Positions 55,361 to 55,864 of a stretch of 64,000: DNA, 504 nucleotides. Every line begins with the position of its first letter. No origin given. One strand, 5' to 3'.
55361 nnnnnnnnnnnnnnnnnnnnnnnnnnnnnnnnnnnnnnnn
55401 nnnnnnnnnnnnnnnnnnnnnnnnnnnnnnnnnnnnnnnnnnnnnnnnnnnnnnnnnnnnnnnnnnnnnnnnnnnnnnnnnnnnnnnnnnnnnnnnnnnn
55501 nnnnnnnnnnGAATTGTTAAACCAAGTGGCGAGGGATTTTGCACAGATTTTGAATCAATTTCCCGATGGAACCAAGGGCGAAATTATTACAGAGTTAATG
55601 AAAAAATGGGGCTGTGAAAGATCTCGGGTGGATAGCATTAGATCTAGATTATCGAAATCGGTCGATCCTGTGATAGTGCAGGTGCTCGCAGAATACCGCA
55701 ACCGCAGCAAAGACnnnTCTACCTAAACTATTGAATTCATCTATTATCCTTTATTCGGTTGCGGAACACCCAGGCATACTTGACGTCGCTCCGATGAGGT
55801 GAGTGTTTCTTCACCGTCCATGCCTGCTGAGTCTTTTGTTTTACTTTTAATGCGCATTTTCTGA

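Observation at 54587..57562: Paralog pair built from 3 and 4 tandem ~60-aa 'KWGC' three-helix modules: candidate DNA-binding effectors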

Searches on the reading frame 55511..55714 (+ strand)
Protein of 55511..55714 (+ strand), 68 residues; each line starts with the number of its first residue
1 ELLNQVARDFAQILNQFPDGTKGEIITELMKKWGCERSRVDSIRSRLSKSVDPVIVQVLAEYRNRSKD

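Call 16: search_protein_representatives(alignment_id=A1)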
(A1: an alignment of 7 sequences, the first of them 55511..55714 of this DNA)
Query: 7 sequences, 67 profile positions. Proteins with E-value up to 0.001 (for the whole library): 15; up to 1e-10: 4; up to 1e-30: 2. The best 15 are listed.
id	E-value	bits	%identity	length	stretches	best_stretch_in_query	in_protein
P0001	4.8e-97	334.3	-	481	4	1-66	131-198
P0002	1.1e-77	272.2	-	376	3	2-66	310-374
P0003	2.3e-26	107.8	-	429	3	2-66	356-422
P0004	1.9e-18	82.5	-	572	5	5-66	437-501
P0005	1.2e-10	57.5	-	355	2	4-66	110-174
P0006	2.7e-08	50.0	-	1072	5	37-62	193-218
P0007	7.0e-08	48.6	-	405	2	5-66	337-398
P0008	2.8e-07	46.7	-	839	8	26-54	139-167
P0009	6.1e-07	45.6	-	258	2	4-66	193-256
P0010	1.3e-05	41.4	-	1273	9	27-58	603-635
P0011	2.8e-05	40.3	-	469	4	27-55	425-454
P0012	1.4e-04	38.1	-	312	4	31-55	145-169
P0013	1.9e-04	37.7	-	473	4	28-58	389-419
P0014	3.6e-04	36.8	-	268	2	4-65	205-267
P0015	4.0e-04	36.6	-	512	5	28-58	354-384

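Call 21: find_homologous_proteins(query=A2, max_evalue=1)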
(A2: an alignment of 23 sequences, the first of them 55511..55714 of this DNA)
Query A2 (23 sequences): 96 candidates shared short words with the query, none scored E <= 1.

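Call 22: search_solved_structures(query=A2, max_evalue=10, show_alignments=3)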
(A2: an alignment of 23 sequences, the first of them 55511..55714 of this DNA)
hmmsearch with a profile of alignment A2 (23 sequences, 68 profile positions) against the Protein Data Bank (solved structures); distinct sequences matched with E-value up to 10: 30.
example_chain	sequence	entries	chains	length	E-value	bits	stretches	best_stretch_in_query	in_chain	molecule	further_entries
9tz5_7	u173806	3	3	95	0.011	19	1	17-42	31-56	Large ribosomal subunit protein uL23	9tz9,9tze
3u2b_C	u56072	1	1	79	0.02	18.2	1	12-35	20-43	Transcription factor SOX-4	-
6t90_L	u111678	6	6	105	0.032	17.6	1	16-35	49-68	Transcription factor SOX-2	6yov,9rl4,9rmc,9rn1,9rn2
6t78_A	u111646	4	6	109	0.042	17.2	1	12-35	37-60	Transcription factor SOX-11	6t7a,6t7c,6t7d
4bts_AP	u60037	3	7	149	0.049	17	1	18-40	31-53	40S RIBOSOMAL PROTEIN S24 | RPS24E | eS24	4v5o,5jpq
6cmv_A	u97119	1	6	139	0.068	16.5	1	6-62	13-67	Transcriptional regulator Lrs14-like protein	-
2gzk_A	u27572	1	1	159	0.068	16.5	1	16-34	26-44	Sex-determining region on Y / HMGB1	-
1i11_A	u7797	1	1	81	0.16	15.3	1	12-34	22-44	TRANSCRIPTION FACTOR SOX-5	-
22jw_B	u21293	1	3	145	0.16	15.3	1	23-62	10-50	Extracellular globin B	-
1gt0_D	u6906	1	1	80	0.17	15.3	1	16-35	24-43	TRANSCRIPTION FACTOR SOX-2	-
2le4_A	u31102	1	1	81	0.17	15.2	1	16-35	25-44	Transcription factor SOX-2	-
6ht5_D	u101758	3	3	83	0.18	15.2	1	16-35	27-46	Transcription factor SOX-2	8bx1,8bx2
6wx7_B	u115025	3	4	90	0.18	15.2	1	16-35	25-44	Transcription factor SOX-2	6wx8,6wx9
6t7b_K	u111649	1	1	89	0.2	15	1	16-35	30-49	Transcription factor SOX-2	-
1o4x_B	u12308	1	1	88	0.2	15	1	16-35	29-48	Transcription factor SOX-2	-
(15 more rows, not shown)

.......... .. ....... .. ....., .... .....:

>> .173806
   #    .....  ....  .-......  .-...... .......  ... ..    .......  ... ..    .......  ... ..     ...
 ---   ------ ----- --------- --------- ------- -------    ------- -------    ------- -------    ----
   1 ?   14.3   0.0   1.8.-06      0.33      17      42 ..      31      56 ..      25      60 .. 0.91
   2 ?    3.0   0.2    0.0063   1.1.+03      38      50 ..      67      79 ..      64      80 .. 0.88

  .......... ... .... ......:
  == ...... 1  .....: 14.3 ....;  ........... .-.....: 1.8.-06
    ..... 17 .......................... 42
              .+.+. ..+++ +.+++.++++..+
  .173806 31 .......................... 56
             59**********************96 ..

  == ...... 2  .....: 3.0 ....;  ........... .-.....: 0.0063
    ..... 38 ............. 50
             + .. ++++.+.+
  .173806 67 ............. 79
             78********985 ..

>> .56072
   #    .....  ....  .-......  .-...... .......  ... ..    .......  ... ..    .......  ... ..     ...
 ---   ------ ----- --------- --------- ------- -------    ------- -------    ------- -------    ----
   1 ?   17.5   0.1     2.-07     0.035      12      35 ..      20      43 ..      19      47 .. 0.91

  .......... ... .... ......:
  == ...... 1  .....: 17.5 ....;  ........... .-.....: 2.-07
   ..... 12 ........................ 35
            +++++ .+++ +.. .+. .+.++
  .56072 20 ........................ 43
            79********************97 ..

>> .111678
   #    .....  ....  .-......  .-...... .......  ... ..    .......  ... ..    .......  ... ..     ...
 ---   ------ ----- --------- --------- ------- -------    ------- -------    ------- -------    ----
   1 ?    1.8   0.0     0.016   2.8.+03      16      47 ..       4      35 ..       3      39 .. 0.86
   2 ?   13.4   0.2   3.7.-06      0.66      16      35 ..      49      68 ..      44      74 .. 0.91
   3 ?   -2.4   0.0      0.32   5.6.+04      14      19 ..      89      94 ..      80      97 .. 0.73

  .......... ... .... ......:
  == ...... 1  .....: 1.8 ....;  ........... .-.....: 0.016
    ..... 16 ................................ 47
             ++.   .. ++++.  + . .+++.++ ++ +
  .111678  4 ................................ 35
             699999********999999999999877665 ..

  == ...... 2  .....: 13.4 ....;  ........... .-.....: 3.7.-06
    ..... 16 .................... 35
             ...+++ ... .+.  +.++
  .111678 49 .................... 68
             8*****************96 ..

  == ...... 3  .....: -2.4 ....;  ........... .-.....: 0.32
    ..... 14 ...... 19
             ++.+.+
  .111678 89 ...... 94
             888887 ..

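Call 25: search_protein_families(library=pfam, alignment_id=A2, max_evalue=10)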
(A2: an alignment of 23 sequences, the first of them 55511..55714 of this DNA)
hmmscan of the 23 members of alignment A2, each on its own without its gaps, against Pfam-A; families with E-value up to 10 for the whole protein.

A. member 1, window:55511-55714:+ (68 aa): 3 families
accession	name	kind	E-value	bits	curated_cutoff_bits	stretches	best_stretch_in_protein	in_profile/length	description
PF06393.16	BID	-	0.08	12.9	25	1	1-58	80-137/191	BH3 interacting domain (BID)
PF21332.3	AmiR_N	-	0.086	13.3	27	1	17-63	7-53/111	AmiR, N-terminal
PF07197.17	DUF1409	-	0.16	12.2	29.2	1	27-47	7-27/48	Protein of unknown function (DUF1409)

B. families by the number of members that match (of 23 scanned): 23 families
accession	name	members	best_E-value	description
PF00505.25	HMG_box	4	0.0012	HMG (high mobility group) box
PF13384.12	HTH_23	1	0.0022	Homeodomain-like domain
PF24074.1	DUF7366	1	0.018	Domain of unknown function (DUF7366)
PF22999.2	LTN1_E3_ligase_6th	1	0.02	LTN1 family HEAT repeat region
PF02229.22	PC4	1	0.023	Transcriptional Coactivator p15 (PC4)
PF07182.16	DUF1402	1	0.024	Protein of unknown function (DUF1402)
PF18038.7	FERM_N_2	1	0.025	FERM N-terminal domain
PF01316.27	Arg_repressor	1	0.025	Arginine repressor, DNA binding domain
PF20053.4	WC-rich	1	0.038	Wolframin cysteine-rich domain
PF19652.4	DUF6155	1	0.051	Family of unknown function (DUF6155)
PF10076.14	Phage_Mu_Gp48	1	0.052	Bacteriophage Mu-like, Gp48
PF21980.2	MksE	1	0.066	Condensin complex protein MksE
PF16902.11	FokI_D3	1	0.066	FokI, D3 domain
PF06393.16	BID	1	0.08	BH3 interacting domain (BID)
PF21332.3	AmiR_N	1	0.086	AmiR, N-terminal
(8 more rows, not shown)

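Call 26: predict_structure(alignment_id=A2)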
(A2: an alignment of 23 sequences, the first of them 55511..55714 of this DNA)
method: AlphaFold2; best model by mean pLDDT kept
length: 68 residues; sequences in the alignment: 23
mean_pLDDT: 91.2   pTM: 0.74
mean pLDDT of the five models: 91.2, 90.3, 89.6, 88.4, 87.3
residues with pLDDT >= 90: 55; 70-90: 12; 50-70: 1; < 50: 0
segments of 3 or more residues with pLDDT < 50: none
pLDDT, mean of each block of 10 residues (from residue 1): 88 93 94 95 92 92 84
secondary structure, 60 per line:
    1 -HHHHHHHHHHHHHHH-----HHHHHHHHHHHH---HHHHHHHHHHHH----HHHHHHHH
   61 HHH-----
elements in order: H2-16 H22-33 H37-48 H53-63

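Call 28: fold_search(model_id=the predicted structure, library=pdb)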
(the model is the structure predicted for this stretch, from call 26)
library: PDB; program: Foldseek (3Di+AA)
matches with E <= 10: 60; with E <= 0.001: 0
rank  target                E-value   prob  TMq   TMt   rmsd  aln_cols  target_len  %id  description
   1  8f54_0                1.4e+00  0.18  0.39  0.40   7.1        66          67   15  Top-down design of protein architectures with reinforcement learning (released 2023-05-10)
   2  2wiu_B                2.0e+00  0.13  0.33  0.33  10.2        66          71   15  Mercury-modified bacterial persistence regulator hipBA (released 2009-07-28)
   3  3qq6_B                2.1e+00  0.14  0.36  0.36   9.2        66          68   15  The N-terminal DNA binding domain of SinR from Bacillus subtilis (released 2011-06-15)
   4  2wiu_D                2.3e+00  0.12  0.35  0.34  10.3        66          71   15  Mercury-modified bacterial persistence regulator hipBA (released 2009-07-28)
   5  7z3q_E                2.6e+00  0.09  0.32  0.23   9.7        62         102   10  Crystal structure of the human leptin:LepR-CRH2 encounter complex to 3.6 A resolution. (released 2023-03-22)
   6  4z2c_A                2.7e+00  0.21  0.51  0.09   9.0        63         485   21  Quinolone(Moxifloxacin)-DNA cleavage complex of gyrase from S. pneumoniae (released 2016-09-14)
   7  9dnn_E                2.7e+00  0.12  0.40  0.41   9.5        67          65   16  Insulin receptor in complex with both insulin and de novo designed site-2 binder "S2B". (released 2025-10-01)
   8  8kc4                  2.7e+00  0.11  0.35  0.21   5.2        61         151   16  De novo design protein -NA05 (released 2024-08-07)
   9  4z2c_B                2.9e+00  0.16  0.48  0.09   9.0        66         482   18  Quinolone(Moxifloxacin)-DNA cleavage complex of gyrase from S. pneumoniae (released 2016-09-14)
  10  4i8t_B                3.1e+00  0.11  0.35  0.33   9.1        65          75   20  C.Esp1396I bound to a 19 base pair DNA duplex (released 2013-09-11)
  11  4z2d_B                3.3e+00  0.20  0.51  0.09   9.0        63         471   21  Quinolone(Levofloxacin)-DNA cleavage complex of gyrase from S. pneumoniae (released 2016-09-14)
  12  2o38_A                3.3e+00  0.11  0.35  0.29   9.3        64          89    8  Putative XRE Family Transcriptional Regulator (released 2007-01-02)
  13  4a12_B                3.5e+00  0.10  0.37  0.17   6.7        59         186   14  Structure of the global transcription regulator FapR from Staphylococcus aureus in complex with DNA operator (released 2012-09-26)
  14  1k78_A                4.0e+00  0.16  0.45  0.27   5.7        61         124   18  Pax5(1-149)+Ets-1(331-440)+DNA (released 2002-01-04)
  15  3wg9_A                4.0e+00  0.13  0.46  0.19   7.1        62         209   14  Crystal structure of RSP, a Rex-family repressor (released 2014-08-13)
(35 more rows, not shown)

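Call 35: search_protein_families(library=pfam, proteins=[P0011, P0003, P0004, P0005, P0007, P0009, P0014], max_evalue=0.1)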
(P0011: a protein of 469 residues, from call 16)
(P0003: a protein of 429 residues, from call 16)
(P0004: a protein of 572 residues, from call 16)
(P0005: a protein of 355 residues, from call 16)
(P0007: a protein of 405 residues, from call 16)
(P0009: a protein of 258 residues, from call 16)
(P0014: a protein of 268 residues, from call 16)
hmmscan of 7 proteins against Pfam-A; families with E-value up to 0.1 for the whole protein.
P0011 (469 aa): 52 families (the best 25 are shown)
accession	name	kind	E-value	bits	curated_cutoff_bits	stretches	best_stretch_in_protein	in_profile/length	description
PF13412.12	HTH_24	-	3.5e-28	97.4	21.9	4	191-233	4-46/48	Winged helix-turn-helix DNA-binding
PF08279.18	HTH_11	-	4.6e-28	97.3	25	4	269-309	9-46/55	HTH domain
PF01047.28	MarR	-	6.4e-20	71.3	24.6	4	195-237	8-50/59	MarR family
PF13404.12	HTH_AsnC-type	-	8.6e-18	64.3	27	2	196-221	9-34/42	AsnC-type helix-turn-helix domain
PF01325.25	Fe_dep_repress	-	1.6e-17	63.9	26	4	421-449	22-50/60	Iron dependent repressor, N-terminal DNA binding domain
PF09012.17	FeoC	-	1.6e-15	57.4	21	2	199-236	9-46/69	FeoC like transcriptional regulator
PF12802.13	MarR_2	-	4.9e-14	52.7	27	2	196-237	11-53/61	MarR family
PF13384.12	HTH_23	-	1.9e-12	47.1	24.6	2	267-304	10-45/50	Homeodomain-like domain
PF13545.12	HTH_Crp_2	-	3.6e-12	46.5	27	0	205-236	23-55/70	Crp-like helix-turn-helix domain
PF00392.27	GntR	-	4.3e-12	46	27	1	206-237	26-57/64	Bacterial regulatory proteins, gntR family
PF02082.26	Rrf2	-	2.4e-11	44.4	30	0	196-235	12-54/132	Iron-dependent Transcriptional regulator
PF09339.16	HTH_IclR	-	2.2e-10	40.6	22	2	196-235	9-49/52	IclR helix-turn-helix domain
PF02317.23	Octopine_DH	-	2.3e-08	34.6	30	0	207-228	125-146/150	NAD/NADP octopine/nopaline dehydrogenase, alpha-helical domain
PF19187.6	HTH_PafC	-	2.5e-08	34.2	32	0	196-232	10-46/115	PafC helix-turn-helix domain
PF04967.18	HTH_10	-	6e-08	32.8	23.1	0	204-225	23-44/53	HTH DNA binding domain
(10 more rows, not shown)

P0003 (429 aa): 1 family
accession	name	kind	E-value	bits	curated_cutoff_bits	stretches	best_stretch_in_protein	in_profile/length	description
PF13384.12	HTH_23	-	7.1e-05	22.9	24.6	1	164-190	21-46/50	Homeodomain-like domain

P0004 (572 aa): 2 families
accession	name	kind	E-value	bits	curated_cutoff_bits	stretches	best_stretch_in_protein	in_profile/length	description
PF00505.25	HMG_box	-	9.4e-10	39.2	25.4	1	443-473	17-47/69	HMG (high mobility group) box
PF18993.5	Rv0078B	-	0.017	15.6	27.1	0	268-288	25-45/63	Rv0078B-related antitoxin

P0005 (355 aa): 0 families

P0007 (405 aa): 0 families

P0009 (258 aa): 0 families

P0014 (268 aa): 1 family
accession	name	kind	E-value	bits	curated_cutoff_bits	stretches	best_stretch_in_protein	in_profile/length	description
PF00046.35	Homeodomain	-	0.086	13.1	22.9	0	134-177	1-44/57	Homeodomain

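Call 47: find_homologous_proteins(query=P0007, max_evalue=0.01)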
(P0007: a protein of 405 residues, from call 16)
Query P0007 (405 aa): 1 proteins with E <= 0.01 among 2756 candidates.
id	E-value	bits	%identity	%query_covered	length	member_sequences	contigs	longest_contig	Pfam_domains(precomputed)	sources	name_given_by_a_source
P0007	1.4e-264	895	100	100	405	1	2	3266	-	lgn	-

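Call 48: find_encoding_contigs(protein=P0007, flank=10000)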
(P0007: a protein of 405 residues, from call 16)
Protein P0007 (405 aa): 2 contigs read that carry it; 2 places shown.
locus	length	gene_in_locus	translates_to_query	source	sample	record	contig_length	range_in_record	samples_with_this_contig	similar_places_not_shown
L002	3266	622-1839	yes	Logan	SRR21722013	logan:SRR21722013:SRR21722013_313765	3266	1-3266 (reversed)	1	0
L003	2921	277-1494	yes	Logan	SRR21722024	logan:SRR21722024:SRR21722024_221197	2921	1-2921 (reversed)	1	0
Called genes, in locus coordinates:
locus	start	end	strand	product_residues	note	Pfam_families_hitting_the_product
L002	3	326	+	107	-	?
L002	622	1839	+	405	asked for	-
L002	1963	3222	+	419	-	PF05496:RuvB_N, PF00158:Sigma54_activat (faint), PF13191:AAA_16 (faint), PF13401:AAA_22 (faint), PF00004:AAA, PF07728:AAA_5, PF16193:AAA_assoc_2, PF12002:MgsA_C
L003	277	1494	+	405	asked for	-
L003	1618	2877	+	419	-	PF05496:RuvB_N, PF00158:Sigma54_activat (faint), PF13191:AAA_16 (faint), PF13401:AAA_22 (faint), PF00004:AAA, PF07728:AAA_5, PF16193:AAA_assoc_2, PF12002:MgsA_C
